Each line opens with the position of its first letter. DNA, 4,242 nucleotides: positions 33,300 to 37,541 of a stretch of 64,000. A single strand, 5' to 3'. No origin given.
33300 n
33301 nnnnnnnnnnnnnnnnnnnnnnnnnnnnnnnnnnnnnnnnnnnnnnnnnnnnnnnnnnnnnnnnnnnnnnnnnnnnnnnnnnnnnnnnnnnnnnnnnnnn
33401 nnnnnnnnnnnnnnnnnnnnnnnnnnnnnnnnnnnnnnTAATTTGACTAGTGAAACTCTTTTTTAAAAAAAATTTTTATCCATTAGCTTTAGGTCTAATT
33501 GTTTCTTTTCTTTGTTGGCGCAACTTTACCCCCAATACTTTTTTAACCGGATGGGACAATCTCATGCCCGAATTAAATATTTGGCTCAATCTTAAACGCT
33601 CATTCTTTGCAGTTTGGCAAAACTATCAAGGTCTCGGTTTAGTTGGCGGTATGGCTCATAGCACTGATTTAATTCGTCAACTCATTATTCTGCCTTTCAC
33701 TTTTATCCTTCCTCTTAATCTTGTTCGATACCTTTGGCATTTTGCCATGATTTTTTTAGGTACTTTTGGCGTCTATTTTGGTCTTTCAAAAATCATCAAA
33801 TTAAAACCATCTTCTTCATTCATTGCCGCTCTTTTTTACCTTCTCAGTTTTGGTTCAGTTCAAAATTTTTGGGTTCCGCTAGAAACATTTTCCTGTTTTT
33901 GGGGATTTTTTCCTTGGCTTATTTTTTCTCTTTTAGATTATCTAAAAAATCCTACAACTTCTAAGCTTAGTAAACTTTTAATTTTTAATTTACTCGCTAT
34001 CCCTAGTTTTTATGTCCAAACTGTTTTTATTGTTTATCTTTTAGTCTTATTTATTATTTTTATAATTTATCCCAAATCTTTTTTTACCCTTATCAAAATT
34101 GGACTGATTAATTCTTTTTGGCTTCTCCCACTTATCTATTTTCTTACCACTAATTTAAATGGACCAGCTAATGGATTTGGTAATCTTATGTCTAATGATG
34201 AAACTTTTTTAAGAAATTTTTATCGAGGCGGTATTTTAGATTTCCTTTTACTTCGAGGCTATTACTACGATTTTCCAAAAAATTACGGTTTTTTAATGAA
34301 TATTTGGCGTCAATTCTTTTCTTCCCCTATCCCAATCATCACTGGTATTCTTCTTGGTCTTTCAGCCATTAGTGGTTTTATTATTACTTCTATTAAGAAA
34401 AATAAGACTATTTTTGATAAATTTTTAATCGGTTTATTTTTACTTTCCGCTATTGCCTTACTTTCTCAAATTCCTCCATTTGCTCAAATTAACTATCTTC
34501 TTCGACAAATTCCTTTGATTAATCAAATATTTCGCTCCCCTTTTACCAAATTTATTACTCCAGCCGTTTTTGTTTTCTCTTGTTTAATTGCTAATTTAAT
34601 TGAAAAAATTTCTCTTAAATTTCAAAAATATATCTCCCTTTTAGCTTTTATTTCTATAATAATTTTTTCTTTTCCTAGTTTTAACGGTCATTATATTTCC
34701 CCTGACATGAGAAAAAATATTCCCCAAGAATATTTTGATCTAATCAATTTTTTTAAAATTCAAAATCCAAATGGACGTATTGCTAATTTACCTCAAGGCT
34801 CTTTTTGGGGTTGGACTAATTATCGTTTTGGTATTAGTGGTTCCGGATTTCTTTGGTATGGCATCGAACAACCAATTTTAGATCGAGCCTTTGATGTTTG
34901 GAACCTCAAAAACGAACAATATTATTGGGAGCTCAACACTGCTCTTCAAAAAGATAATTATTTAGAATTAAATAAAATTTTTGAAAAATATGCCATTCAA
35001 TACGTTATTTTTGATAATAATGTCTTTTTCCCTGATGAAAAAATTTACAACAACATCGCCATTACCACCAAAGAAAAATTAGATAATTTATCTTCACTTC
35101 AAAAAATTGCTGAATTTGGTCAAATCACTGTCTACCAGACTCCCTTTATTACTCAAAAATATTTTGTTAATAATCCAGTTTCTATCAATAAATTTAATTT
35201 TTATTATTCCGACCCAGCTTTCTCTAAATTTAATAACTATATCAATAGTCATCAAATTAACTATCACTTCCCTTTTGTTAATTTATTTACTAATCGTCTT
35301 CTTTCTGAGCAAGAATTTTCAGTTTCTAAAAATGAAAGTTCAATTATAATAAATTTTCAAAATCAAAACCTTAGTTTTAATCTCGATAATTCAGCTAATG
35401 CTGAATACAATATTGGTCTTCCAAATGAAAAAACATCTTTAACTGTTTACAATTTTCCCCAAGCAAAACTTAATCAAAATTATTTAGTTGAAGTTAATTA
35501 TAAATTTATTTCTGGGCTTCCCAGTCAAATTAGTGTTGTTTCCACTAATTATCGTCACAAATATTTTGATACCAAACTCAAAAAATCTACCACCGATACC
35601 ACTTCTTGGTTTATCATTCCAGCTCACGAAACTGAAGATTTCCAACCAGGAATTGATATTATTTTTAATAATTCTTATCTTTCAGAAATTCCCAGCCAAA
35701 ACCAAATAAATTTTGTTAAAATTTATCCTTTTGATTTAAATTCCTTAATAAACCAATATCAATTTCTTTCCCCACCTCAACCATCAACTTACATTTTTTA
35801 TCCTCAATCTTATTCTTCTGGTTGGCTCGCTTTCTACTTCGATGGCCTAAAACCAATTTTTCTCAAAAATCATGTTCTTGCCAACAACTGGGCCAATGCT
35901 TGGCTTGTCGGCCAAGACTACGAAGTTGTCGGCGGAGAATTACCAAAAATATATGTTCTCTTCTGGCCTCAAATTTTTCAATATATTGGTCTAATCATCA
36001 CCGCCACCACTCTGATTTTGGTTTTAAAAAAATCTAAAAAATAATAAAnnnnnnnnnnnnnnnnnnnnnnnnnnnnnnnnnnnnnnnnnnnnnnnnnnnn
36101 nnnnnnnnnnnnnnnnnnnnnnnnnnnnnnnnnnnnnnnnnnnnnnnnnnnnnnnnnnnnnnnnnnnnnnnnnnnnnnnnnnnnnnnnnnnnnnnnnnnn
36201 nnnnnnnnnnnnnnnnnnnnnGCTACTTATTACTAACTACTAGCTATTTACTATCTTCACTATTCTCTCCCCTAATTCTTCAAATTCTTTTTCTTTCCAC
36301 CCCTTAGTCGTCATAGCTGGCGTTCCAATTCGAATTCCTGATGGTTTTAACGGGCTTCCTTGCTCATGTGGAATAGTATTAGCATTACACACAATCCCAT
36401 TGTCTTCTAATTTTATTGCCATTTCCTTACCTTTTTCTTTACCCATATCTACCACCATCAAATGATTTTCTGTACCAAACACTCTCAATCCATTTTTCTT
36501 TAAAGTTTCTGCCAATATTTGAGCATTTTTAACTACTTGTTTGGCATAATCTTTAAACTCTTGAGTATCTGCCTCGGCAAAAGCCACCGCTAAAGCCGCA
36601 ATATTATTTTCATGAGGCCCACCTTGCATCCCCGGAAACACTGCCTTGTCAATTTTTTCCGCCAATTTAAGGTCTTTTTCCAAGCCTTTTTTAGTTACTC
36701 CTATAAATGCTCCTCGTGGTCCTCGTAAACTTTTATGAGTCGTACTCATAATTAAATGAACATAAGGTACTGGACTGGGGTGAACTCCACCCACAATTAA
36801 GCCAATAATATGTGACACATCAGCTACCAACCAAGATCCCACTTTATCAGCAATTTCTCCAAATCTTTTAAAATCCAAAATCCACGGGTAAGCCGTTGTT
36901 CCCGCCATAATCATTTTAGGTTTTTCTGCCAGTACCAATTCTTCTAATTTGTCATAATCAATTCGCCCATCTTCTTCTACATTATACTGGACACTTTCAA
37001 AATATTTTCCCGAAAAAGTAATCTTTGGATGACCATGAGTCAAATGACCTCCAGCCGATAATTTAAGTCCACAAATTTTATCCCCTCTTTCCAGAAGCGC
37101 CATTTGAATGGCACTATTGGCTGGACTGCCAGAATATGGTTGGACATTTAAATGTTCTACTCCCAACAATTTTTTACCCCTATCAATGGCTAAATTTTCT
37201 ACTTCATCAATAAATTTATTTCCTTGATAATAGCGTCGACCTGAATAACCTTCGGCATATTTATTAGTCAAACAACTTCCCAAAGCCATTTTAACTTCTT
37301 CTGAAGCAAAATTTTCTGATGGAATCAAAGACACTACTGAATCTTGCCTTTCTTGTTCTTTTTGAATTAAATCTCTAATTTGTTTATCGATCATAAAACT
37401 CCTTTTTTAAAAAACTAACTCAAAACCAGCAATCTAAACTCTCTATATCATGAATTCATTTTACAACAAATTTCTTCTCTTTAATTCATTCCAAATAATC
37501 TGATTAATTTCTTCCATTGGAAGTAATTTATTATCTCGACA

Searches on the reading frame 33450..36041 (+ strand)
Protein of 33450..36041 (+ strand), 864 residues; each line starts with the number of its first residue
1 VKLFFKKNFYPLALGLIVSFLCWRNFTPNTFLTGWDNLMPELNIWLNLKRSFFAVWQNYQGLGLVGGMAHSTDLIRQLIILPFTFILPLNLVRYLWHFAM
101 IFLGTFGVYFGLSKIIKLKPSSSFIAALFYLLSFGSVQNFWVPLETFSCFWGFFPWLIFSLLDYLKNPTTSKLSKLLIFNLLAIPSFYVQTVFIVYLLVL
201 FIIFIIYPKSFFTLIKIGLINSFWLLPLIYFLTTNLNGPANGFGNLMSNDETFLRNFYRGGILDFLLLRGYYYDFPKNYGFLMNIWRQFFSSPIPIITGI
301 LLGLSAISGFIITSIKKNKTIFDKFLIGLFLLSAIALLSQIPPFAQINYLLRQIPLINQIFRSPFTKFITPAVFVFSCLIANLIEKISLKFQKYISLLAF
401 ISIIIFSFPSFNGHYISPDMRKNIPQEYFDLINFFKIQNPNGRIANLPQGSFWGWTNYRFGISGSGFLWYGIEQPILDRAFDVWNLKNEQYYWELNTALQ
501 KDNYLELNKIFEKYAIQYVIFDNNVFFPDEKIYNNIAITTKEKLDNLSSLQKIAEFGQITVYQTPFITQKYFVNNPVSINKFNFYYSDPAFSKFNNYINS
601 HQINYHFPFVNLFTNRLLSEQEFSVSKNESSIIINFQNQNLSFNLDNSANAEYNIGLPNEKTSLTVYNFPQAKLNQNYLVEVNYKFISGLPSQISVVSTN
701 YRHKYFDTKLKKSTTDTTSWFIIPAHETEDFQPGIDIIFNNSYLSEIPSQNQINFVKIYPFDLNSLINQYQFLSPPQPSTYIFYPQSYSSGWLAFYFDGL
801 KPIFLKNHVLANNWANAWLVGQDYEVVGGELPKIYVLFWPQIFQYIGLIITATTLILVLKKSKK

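Call 42: search_protein_families(library=pfam, max_evalue=0.001, proteins=[window:33450-36041:+])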
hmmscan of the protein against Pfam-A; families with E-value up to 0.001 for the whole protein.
window:33450-36041:+ (864 aa): 0 families

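Call 43: search_protein_families(library=pfam, max_evalue=5, proteins=[window:33450-36041:+])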
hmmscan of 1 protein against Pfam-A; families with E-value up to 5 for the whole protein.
window:33450-36041:+ (864 aa): 0 families

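Call 69: search_protein_families(library=ncbifam, max_evalue=0.1, proteins=[window:33450-36041:+])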
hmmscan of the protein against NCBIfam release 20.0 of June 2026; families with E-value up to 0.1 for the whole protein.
window:33450-36041:+ (864 aa): 1 family
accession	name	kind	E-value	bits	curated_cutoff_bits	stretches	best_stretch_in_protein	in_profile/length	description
NF033872.1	SidA_fam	subfamily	0.065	12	60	0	284-337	49-100/379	T4SS effector SidA family protein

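Call 84: search_solved_structures(query=window:33450-36041:+, max_evalue=10)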
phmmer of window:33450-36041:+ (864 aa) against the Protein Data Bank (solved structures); distinct sequences matched with E-value up to 10: 2.
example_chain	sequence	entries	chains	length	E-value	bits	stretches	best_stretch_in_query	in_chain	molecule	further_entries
5lg4_B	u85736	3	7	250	0.82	10.8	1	488-541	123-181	Exocyst complex component SEC3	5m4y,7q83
3a58_A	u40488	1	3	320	1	10.5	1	488-541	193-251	Exocyst complex component SEC3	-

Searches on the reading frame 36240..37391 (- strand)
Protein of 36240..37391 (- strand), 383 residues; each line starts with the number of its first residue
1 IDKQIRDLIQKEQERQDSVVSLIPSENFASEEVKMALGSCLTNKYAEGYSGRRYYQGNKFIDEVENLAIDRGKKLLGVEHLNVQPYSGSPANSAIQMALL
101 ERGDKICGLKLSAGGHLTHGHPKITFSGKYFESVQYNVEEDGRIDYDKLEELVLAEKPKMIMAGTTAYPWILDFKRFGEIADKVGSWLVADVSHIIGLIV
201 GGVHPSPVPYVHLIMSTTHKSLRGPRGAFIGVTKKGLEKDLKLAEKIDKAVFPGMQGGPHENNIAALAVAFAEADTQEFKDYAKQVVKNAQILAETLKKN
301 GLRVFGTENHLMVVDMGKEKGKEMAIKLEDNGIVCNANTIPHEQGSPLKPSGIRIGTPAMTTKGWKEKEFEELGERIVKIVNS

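Call 42: search_protein_families(library=pfam, max_evalue=0.001, proteins=[window:36240-37391:-])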
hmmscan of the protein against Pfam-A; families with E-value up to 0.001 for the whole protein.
window:36240-37391:- (383 aa): 2 families
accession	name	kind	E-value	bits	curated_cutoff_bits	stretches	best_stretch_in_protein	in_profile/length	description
PF00464.25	SHMT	-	5.2e-140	467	27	1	2-375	5-397/399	Serine hydroxymethyltransferase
PF00155.27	Aminotran_1_2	-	1.2e-10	41.6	19.7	1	53-363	36-352/361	Aminotransferase class I and II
